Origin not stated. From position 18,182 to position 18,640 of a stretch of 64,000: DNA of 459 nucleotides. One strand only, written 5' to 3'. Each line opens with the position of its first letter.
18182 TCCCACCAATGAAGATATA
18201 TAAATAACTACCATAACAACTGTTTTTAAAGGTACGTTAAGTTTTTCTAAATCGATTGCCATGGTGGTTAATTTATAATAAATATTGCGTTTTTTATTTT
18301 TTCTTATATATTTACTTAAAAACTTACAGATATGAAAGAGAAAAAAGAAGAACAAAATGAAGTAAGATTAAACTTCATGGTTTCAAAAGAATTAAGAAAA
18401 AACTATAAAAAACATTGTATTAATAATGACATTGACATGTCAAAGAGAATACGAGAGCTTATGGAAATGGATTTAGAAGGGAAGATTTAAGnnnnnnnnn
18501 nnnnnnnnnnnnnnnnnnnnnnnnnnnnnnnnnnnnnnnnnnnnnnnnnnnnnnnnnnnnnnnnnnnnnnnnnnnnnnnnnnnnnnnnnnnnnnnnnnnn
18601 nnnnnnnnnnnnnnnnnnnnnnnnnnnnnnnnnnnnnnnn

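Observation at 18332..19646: RHH plus Zn-ribbon-repeat PD-(D/E)XK nuclease two-gene module, copy 1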

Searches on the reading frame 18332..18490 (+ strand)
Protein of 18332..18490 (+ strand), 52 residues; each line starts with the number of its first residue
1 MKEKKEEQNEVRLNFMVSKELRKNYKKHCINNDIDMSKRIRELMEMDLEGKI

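Call 3: search_protein_families(library=pfam, proteins=[window:18332-18490:+], max_evalue=1)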
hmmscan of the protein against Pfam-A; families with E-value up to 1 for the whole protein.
window:18332-18490:+ (52 aa): 0 families

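Call 4: search_protein_families(library=phrogs, proteins=[window:18332-18490:+], max_evalue=1)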
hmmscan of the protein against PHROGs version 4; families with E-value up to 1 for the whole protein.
window:18332-18490:+ (52 aa): 4 families
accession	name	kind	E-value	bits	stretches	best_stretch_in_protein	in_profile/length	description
phrog_6024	-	unknown function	5.9e-05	24.5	1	6-45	34-73/80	-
phrog_3612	-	unknown function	0.0064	17.8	1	3-39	46-81/88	-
phrog_582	-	transcription regulation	0.09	14.1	1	3-47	50-94/105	Arc-like repressor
phrog_33224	-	unknown function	0.12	13.4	1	5-48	15-57/159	-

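Call 6: search_protein_families(library=ncbifam, proteins=[window:18332-18490:+], max_evalue=1)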
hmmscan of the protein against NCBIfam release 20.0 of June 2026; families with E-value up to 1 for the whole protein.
window:18332-18490:+ (52 aa): 1 family
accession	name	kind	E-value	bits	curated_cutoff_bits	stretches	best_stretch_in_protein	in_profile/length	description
NF045950.1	MAG6090_repeat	domain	0.33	11.3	25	1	5-27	18-42/49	MAG6090-like repeat-containing lipoprotein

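Call 25: search_protein_families(library=pfam, proteins=[window:18332-18487:+], max_evalue=5)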
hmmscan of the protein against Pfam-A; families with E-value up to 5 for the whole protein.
seq(52 aa): 0 families

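Call 42: find_homologous_proteins(query=window:18332-18490:+, max_evalue=10)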
Query window:18332-18490:+ (52 aa): 1 proteins with E <= 10 among 1 candidates.
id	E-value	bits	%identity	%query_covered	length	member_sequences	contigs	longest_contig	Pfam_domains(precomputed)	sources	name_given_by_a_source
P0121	1.5e-24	101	100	100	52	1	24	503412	-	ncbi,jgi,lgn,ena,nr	nr:hypothetical protein [uncultured archaeon]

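Call 43: search_solved_structures(query=window:18332-18490:+, max_evalue=10, show_alignments=3)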
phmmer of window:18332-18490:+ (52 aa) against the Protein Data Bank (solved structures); distinct sequences matched with E-value up to 10: 2.
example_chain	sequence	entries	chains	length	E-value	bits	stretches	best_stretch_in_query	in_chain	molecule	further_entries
3m1y_A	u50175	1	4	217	0.13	16.3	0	17-47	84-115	Phosphoserine phosphatase (SerB)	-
2kel_A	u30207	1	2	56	0.47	14.5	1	5-46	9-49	Uncharacterized protein 56B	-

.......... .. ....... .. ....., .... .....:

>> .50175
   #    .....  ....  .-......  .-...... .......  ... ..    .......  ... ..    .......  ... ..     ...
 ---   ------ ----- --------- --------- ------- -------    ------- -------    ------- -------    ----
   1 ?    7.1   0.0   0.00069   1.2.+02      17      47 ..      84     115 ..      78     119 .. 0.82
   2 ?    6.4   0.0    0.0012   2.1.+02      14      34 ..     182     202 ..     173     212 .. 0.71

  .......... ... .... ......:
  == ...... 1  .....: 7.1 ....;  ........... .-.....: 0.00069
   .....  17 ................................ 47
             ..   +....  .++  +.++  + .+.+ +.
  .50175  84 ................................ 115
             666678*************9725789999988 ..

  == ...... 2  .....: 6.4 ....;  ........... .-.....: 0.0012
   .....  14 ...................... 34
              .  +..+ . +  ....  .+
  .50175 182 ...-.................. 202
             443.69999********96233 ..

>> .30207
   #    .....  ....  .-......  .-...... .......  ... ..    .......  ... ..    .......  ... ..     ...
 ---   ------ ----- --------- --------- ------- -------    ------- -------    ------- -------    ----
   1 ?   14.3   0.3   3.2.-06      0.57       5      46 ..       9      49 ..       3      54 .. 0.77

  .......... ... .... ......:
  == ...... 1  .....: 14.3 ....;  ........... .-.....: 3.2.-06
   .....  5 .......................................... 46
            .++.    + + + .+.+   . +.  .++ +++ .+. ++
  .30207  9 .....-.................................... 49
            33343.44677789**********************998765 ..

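Call 61: search_protein_representatives(protein=window:18332-18490:+)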
Query: 52 residues. Proteins with E-value up to 0.001 (for the whole library): 35; up to 1e-10: 2; up to 1e-30: 0. The best 35 are listed.
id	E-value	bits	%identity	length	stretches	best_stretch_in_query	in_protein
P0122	3.7e-11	58.1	57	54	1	6-52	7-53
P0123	9.9e-11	56.8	63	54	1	7-52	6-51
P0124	4.0e-09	51.8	56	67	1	5-52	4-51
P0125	9.0e-09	50.7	56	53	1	1-52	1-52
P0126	2.3e-08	49.5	54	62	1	5-50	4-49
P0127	3.1e-08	49.1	48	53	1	1-52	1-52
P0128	1.6e-07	46.9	49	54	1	2-52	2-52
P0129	4.7e-07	45.4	49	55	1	5-49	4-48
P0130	6.1e-07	45.1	55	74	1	9-52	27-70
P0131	1.4e-06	44.0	50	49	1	7-52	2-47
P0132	4.1e-06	42.5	50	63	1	7-52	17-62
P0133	4.9e-06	42.3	53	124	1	5-49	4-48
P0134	4.9e-06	42.3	52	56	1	8-49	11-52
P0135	5.7e-06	42.1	34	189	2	3-49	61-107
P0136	5.7e-06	42.1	47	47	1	10-52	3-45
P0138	7.7e-06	41.7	51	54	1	9-49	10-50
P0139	4.1e-05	39.5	55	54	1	13-52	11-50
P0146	9.2e-05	38.4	47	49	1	10-52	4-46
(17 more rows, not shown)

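Call 63: search_solved_structures(query=A3, max_evalue=10, show_alignments=3)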
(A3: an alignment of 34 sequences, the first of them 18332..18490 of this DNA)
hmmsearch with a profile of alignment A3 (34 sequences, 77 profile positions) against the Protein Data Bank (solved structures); distinct sequences matched with E-value up to 10: 4.
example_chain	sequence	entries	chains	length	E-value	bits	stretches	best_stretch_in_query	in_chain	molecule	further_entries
2kel_A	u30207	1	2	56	7.7e-05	25.8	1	18-66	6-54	Uncharacterized protein 56B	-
3goe_A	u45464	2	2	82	0.0086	19.2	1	18-57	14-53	DNA repair protein rad60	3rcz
1p94_A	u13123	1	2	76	0.21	14.8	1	22-66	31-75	plasmid partition protein ParG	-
2hpg_A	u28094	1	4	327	0.24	14.6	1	15-49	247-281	ABC transporter, periplasmic substrate-binding protein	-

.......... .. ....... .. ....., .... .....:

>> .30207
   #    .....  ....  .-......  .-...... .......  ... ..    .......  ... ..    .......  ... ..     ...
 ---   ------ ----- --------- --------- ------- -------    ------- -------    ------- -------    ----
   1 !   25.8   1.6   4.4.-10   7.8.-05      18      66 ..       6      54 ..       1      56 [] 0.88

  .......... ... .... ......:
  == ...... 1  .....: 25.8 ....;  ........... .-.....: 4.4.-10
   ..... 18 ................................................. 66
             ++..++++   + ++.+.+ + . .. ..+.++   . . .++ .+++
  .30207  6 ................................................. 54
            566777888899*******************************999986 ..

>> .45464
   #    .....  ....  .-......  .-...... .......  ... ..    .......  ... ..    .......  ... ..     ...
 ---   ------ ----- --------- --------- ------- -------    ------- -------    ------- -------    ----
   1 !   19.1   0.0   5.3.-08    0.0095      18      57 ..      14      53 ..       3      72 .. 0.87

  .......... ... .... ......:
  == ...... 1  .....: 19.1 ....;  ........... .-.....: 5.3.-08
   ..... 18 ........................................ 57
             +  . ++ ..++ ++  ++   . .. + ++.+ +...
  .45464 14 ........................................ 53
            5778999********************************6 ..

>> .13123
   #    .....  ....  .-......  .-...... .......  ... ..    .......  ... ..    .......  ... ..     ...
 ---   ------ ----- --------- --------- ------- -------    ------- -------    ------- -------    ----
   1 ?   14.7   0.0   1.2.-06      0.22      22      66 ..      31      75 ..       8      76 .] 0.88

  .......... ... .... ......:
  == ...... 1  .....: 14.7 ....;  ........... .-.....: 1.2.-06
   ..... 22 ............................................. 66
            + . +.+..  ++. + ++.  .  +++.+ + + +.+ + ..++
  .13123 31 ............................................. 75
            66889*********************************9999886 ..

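Call 65: find_encoding_contigs(protein=P0122, flank=3000, max_places=3)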
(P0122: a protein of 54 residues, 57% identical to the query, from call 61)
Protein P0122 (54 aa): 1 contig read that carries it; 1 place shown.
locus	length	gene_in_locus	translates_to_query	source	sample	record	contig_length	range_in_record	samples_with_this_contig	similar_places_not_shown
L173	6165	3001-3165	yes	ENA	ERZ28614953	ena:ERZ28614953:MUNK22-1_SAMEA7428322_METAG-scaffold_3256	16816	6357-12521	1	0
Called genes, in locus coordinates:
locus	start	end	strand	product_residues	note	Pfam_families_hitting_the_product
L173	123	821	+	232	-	-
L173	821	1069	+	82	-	-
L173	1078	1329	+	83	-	-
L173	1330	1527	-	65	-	-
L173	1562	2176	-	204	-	-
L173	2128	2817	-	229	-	-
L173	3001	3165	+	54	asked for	-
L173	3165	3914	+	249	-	PF07460:NUMOD3 (faint), PF22083:I-HmuI_NUMOD-like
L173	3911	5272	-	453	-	-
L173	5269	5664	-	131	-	-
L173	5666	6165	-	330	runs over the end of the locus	PF04446:Thg1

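Call 66: find_encoding_contigs(protein=P0123, flank=3000, max_places=2)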
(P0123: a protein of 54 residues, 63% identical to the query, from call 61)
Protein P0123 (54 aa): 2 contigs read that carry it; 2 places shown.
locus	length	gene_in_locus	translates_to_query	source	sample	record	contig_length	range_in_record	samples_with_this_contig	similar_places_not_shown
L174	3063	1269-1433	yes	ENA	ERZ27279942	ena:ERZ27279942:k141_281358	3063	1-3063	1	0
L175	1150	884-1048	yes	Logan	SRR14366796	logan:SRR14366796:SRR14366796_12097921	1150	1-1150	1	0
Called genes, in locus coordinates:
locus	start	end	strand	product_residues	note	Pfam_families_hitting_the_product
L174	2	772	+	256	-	?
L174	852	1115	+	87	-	-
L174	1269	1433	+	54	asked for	-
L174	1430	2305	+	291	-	PF07460:NUMOD3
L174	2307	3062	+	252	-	?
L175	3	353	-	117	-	?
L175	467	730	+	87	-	-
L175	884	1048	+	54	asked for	-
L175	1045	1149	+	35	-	?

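Call 67: find_encoding_contigs(protein=P0124, flank=3000, max_places=2)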
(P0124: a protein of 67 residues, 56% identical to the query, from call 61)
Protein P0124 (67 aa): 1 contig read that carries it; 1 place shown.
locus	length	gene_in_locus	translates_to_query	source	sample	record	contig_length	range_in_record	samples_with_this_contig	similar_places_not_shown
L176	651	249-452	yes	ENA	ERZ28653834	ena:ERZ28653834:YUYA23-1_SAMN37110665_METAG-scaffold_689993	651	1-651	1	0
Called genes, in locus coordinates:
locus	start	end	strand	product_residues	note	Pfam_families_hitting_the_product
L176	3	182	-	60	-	?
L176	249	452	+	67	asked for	-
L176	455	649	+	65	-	?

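Call 68: find_encoding_contigs(protein=P0125, flank=3000, max_places=2)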
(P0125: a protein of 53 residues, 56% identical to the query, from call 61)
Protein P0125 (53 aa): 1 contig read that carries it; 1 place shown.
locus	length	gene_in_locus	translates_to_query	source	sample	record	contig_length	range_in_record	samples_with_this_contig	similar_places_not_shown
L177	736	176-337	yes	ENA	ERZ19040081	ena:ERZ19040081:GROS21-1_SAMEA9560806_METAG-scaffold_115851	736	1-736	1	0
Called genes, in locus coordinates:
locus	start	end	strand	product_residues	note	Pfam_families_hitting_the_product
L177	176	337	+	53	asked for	-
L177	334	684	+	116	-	PF01844:HNH (weak), PF13392:HNH_3 (faint)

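Call 69: search_protein_families(library=pfam, proteins=[L173:3165-3914:+, L174:1430-2305:+, L177:334-684:+, L176:455-649:+, L175:1045-1149:+], max_evalue=0.1)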
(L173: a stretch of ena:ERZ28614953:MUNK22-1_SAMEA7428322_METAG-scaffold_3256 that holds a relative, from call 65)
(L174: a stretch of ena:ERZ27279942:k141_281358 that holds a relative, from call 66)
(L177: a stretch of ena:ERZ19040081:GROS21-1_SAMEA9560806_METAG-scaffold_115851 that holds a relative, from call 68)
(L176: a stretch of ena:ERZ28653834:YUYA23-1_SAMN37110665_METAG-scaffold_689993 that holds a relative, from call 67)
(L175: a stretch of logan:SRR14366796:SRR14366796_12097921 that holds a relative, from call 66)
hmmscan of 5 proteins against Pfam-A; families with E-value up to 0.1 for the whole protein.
L173:3165-3914:+ (249 aa): 4 families
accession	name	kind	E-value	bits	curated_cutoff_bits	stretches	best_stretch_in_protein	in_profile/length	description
PF22083.2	I-HmuI_NUMOD-like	-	9.5e-13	48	27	1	210-246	10-46/46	DNA endonuclease I-HmuI-like, NUMOD-like domain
PF07460.16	NUMOD3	-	2.4e-10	40.6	20.4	2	131-148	1-18/37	NUMOD3 motif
PF22945.2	LEM-3_GIY-YIG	-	0.0071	16.8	27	1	18-93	28-105/151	LEM-3-like GIY-YIG domain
PF23630.1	Death_TNFRSF11B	-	0.068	13.9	27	0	138-167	22-51/72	Tumor Necrosis Factor Receptor Superfamily Member 11B death domain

L174:1430-2305:+ (291 aa): 2 families
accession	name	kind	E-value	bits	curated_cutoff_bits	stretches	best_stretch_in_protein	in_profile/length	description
PF07460.16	NUMOD3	-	2.3e-11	43.9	20.4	2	160-194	3-37/37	NUMOD3 motif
PF22083.2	I-HmuI_NUMOD-like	-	0.055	13.5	27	0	249-284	10-45/46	DNA endonuclease I-HmuI-like, NUMOD-like domain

L177:334-684:+ (116 aa): 4 families
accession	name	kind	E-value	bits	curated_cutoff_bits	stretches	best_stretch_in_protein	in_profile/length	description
PF01844.29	HNH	-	1.3e-05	25.7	21.4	1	67-109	1-45/47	HNH endonuclease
PF13392.12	HNH_3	-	2.1e-05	24.5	24.8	1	80-98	19-37/46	HNH endonuclease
PF13442.11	Cytochrome_CBB3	-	0.079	13.7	27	0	30-60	4-30/68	Cytochrome C oxidase, cbb3-type, subunit III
PF22718.1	SNaCT13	-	0.081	13.6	27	1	28-90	25-86/158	Short NACHT-associated C-Terminal domain, family 13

L176:455-649:+ (65 aa): 0 families

L175:1045-1149:+ (35 aa): 1 family
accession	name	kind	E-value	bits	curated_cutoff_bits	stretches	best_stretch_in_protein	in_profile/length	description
PF10544.15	T5orf172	-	0.059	14.3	20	1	6-34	2-29/101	T5orf172 domain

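Call 70: predict_structure(alignment_id=A3)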
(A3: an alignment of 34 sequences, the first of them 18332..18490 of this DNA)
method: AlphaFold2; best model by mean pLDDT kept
length: 52 residues; sequences in the alignment: 34
mean_pLDDT: 90.3   pTM: 0.62
mean pLDDT of the five models: 90.3, 89.2, 88.4, 88.1, 87.8
residues with pLDDT >= 90: 42; 70-90: 2; 50-70: 8; < 50: 0
segments of 3 or more residues with pLDDT < 50: none
pLDDT, mean of each block of 10 residues (from residue 1): 64 95 98 96 97 96
secondary structure, 60 per line:
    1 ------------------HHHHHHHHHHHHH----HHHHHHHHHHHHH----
elements in order: H19-31 H36-48

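Call 75: find_related_loci(query=A4, collection=viral_contigs, flank=3000)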
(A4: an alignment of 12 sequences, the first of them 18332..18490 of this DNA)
Query A4 (52 aa) in viral_contigs; peptide patterns used: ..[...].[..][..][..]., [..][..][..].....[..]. (x = any residue, [..] = any of these).
169 stretches matched a pattern; 6 encode a relative of the query (tblastn E <= 1e-3); 6 distinct loci.
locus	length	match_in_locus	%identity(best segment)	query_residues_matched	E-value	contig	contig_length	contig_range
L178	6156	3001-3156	56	1-52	2e-16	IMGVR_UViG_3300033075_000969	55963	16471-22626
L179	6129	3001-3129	63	10-52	3e-16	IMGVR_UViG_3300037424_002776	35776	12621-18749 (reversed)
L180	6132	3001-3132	64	5-48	3e-15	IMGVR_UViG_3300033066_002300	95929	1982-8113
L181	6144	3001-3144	56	5-52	5e-15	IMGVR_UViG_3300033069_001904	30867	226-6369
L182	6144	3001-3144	56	5-52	5e-15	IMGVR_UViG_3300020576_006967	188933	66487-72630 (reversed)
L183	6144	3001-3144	56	5-52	5e-15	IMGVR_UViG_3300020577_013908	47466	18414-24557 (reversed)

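Call 80: find_related_loci(query=L179:3910-5178:-, collection=viral_contigs, flank=3500)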
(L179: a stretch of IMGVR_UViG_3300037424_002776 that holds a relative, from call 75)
Query L179:3910-5178:- (422 aa) in viral_contigs; peptide patterns used: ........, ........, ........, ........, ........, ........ (x = any residue, [..] = any of these).
49 stretches matched a pattern; 2 encode a relative of the query (tblastn E <= 1e-3); 2 distinct loci.
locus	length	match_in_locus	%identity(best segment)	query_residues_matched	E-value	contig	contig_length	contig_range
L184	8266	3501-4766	100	1-422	0e+0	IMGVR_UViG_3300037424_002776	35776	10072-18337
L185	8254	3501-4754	88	1-418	0e+0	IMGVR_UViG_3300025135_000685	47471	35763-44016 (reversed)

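Call 88: search_dna_similar(query=window:18332-18490:+, collection=phages, mode=protein, max_evalue=1, max_rows=25)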
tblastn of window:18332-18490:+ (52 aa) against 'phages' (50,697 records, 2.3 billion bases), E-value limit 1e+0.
Records with a match: 4; places in all: 4; records where one place covers at least 80% of the query: 1.
Best place of each record, by identity: <60% 4.
By first word of the organism name: uncultured 2; Aeromonas 2.
By host as written in the record: - 2; Aeromonas hydrophila 1; Aeromonas salmonicida HER1104 1.
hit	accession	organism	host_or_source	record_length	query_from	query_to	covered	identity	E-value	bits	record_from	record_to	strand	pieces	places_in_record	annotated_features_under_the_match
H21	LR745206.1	uncultured phage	metagenomic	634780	13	49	71%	40.5%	2e-1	33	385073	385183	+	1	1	record has no annotation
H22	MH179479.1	Aeromonas phage 85AhydR10PP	Aeromonas hydrophila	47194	5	49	87%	33.3%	3e-1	33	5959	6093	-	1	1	hypothetical protein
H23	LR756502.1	uncultured phage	metagenomic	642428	13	49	71%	37.8%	6e-1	32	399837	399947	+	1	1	record has no annotation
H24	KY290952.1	Aeromonas phage 32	Aeromonas salmonicida HER1104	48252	5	36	62%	40.6%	9e-2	34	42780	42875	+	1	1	hypothetical protein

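Call 91: get_annotated_region(hit=H21, flank=3000)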
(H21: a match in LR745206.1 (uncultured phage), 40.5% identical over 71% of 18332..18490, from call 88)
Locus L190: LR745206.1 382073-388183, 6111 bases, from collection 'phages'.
description: uncultured phage genome assembly, chromosome: 1.
organism: uncultured phage (NCBI taxid 278008)
taxonomy: Viruses; environmental samples
host: -; source: metagenomic; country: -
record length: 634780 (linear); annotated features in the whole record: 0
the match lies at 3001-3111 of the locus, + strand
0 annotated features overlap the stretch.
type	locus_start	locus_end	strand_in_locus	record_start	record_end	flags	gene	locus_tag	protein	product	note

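Call 93: find_encoding_contigs(protein=P0139, flank=2500, max_places=2)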
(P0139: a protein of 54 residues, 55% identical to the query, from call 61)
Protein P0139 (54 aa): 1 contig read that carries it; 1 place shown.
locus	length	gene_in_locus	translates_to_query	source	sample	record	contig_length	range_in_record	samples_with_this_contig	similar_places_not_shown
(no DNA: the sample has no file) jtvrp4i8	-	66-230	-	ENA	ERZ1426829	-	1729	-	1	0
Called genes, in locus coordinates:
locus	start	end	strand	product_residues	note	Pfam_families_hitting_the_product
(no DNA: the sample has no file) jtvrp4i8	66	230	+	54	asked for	-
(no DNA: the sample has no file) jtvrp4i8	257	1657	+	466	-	-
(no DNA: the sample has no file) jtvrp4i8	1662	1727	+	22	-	?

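Call 94: find_encoding_contigs(protein=P0146, flank=2500, max_places=2)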
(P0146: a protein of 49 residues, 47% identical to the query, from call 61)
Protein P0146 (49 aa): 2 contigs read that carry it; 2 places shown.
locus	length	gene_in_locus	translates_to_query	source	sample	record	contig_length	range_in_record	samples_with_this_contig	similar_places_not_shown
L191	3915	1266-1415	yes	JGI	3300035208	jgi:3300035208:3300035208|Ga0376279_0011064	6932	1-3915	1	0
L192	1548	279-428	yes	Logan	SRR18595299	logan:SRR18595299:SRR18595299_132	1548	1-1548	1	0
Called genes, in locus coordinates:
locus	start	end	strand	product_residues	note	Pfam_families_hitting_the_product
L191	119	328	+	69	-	-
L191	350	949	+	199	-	-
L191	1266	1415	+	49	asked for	-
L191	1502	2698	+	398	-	PF01385:OrfB_IS605, PF07282:Cas12f1-like_TNB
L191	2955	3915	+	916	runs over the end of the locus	-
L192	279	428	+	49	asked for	-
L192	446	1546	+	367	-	?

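Call 95: find_encoding_contigs(protein=P0138, flank=2500, max_places=2)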
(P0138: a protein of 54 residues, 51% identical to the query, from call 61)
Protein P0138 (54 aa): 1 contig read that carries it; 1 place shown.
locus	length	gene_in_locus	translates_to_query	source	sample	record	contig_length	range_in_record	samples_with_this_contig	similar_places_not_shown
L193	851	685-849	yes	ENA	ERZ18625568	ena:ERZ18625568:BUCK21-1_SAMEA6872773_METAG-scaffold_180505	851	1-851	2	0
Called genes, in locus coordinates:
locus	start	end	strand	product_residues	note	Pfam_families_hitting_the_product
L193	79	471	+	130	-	PF18899:DUF5655 (weak), PF08818:DUF1801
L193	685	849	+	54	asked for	?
